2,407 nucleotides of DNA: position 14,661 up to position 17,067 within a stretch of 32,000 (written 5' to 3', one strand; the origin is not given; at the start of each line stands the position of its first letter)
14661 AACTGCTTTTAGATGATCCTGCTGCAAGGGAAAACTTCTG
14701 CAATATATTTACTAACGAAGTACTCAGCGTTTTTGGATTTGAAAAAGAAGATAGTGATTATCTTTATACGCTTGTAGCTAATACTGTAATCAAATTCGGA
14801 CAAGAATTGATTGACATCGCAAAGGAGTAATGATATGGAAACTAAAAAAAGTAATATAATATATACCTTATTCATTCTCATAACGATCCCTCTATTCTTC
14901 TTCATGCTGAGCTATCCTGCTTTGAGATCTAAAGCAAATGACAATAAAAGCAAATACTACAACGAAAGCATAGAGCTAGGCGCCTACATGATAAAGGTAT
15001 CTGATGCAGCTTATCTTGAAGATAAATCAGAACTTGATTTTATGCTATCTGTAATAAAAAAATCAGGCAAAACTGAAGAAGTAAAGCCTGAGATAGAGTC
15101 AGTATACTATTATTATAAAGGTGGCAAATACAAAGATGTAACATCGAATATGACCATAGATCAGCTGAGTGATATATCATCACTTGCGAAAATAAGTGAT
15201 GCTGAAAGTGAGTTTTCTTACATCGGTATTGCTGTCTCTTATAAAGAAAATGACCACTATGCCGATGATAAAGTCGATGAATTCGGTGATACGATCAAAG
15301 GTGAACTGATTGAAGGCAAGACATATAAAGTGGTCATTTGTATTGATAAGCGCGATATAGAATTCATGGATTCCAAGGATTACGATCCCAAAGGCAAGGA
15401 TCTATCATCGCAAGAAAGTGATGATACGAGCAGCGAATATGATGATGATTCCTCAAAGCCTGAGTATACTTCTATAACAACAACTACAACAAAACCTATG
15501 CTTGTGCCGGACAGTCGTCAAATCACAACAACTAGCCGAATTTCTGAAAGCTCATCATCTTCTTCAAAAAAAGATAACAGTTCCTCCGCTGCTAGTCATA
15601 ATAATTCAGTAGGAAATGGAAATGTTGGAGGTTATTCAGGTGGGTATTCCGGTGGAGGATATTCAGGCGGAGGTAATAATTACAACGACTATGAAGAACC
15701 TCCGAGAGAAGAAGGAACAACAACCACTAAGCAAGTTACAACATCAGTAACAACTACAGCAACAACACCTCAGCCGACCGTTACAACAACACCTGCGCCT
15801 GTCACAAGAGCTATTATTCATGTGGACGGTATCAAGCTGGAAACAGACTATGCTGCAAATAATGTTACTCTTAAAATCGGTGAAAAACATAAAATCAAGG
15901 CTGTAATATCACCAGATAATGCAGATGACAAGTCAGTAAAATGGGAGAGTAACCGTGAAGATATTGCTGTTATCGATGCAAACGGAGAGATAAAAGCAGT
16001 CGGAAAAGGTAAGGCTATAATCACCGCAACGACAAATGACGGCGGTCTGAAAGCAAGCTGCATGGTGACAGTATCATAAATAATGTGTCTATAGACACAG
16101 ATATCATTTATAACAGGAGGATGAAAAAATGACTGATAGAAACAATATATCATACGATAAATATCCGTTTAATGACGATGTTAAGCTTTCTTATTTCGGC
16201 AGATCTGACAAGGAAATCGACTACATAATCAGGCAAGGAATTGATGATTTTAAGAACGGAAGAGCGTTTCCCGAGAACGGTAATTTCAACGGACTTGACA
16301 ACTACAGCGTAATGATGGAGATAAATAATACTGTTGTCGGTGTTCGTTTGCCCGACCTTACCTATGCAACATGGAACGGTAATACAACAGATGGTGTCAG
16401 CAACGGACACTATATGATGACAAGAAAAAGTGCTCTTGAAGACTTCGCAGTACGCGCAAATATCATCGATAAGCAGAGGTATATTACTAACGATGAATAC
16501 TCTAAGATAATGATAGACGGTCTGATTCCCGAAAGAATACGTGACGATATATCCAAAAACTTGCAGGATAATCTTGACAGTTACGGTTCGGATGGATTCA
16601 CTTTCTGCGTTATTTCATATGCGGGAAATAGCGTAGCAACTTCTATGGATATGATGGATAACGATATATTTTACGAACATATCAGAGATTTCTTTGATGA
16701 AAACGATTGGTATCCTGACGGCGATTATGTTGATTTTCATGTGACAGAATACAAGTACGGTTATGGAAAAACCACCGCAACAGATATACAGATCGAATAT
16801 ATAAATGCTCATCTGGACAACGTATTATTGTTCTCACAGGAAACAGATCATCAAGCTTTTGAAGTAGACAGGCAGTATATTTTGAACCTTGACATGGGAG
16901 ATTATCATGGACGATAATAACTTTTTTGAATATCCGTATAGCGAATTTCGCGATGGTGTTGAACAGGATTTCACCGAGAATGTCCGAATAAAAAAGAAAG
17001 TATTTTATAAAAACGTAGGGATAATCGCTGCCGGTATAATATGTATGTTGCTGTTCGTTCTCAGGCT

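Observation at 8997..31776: A perfect 16-bp palindrome, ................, occurs four times across the element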

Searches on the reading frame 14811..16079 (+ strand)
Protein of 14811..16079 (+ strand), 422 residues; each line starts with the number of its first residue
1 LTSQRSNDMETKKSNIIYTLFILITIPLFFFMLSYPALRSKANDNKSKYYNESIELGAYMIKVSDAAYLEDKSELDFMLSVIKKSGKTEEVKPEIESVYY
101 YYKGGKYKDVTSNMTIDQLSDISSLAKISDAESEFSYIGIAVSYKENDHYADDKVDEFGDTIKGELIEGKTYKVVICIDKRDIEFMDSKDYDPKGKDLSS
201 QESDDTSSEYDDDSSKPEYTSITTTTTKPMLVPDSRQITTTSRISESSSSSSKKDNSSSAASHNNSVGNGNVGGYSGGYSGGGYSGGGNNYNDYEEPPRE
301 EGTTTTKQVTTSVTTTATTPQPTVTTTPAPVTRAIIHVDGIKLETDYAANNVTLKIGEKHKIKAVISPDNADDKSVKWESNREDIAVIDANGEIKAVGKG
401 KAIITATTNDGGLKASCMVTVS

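Call 7: search_protein_families(library=pfam, proteins=[window:14811-16079:+], max_evalue=0.01)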
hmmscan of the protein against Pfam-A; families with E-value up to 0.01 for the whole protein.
window:14811-16079:+ (422 aa): 1 family
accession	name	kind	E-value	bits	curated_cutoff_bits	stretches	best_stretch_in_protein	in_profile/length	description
PF02368.24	Big_2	-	2.8e-14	53.2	22.8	1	349-419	9-79/79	Bacterial Ig-like domain (group 2)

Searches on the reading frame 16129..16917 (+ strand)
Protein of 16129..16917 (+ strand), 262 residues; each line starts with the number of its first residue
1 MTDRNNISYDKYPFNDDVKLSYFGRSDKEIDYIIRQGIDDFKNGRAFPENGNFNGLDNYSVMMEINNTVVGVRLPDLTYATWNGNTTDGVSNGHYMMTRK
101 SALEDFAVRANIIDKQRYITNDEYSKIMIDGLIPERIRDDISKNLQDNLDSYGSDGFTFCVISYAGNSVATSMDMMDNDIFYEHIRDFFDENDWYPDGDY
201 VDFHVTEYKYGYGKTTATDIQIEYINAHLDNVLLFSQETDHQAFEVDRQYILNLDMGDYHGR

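Call 7: search_protein_families(library=pfam, proteins=[window:16129-16917:+], max_evalue=0.01)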
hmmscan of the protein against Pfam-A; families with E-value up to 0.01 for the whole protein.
window:16129-16917:+ (262 aa): 0 families

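Call 8: find_encoding_contigs(protein=window:16129-16917:+, flank=10000, max_places=10)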
Protein window:16129-16917:+ (262 aa): 22 contigs read that carry it; 10 places shown.
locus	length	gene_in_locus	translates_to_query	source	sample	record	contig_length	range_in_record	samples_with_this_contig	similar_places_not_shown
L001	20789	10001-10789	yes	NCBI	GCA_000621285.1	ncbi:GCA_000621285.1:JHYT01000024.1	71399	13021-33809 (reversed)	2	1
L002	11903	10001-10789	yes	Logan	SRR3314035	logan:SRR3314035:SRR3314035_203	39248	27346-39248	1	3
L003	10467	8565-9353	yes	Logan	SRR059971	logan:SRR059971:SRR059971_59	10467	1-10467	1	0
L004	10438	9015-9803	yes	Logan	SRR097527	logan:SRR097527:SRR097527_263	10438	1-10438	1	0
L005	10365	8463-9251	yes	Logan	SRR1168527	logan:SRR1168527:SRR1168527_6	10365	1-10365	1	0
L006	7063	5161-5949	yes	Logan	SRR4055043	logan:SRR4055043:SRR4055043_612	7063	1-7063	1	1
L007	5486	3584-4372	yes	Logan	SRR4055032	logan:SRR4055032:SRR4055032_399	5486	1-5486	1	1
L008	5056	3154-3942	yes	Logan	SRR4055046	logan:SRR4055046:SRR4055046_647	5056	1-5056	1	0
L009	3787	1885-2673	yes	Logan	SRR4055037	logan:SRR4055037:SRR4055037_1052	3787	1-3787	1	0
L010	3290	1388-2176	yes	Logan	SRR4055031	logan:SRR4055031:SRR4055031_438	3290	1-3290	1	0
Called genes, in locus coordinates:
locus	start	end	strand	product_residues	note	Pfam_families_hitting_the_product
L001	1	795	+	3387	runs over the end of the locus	PF01624:MutS_I, PF18840:LPD25, PF21849:DUF6908, PF28553:WH_1, PF28554:DUF8437, PF00176:SNF2-rel_dom, PF04851:ResIII, PF28555:Helicase_dom, +2 more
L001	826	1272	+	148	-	-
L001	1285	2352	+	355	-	PF13154:DUF3991, PF13155:Toprim_2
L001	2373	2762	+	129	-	-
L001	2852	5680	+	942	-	PF26635:DUF8208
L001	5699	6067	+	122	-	PF17332:DUF5592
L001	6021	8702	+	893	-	PF12846:AAA_10, PF19044:P-loop_TraG, PF01935:DUF87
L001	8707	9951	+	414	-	PF02368:Big_2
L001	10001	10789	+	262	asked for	-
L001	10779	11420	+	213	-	-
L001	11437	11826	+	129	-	-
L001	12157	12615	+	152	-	-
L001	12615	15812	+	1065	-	PF18555:MobL, PF23310:TPR_27 (faint), PF08238:Sel1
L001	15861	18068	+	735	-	PF02534:T4SS-DNA_transf, PF10412:TrwB_AAD_bind, PF12696:TraG-D_C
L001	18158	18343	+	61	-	-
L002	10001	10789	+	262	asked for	-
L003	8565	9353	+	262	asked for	-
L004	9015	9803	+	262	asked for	-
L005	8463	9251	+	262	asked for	-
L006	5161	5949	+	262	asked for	-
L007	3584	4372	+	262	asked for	-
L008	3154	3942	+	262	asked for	-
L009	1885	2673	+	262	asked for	-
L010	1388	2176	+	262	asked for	-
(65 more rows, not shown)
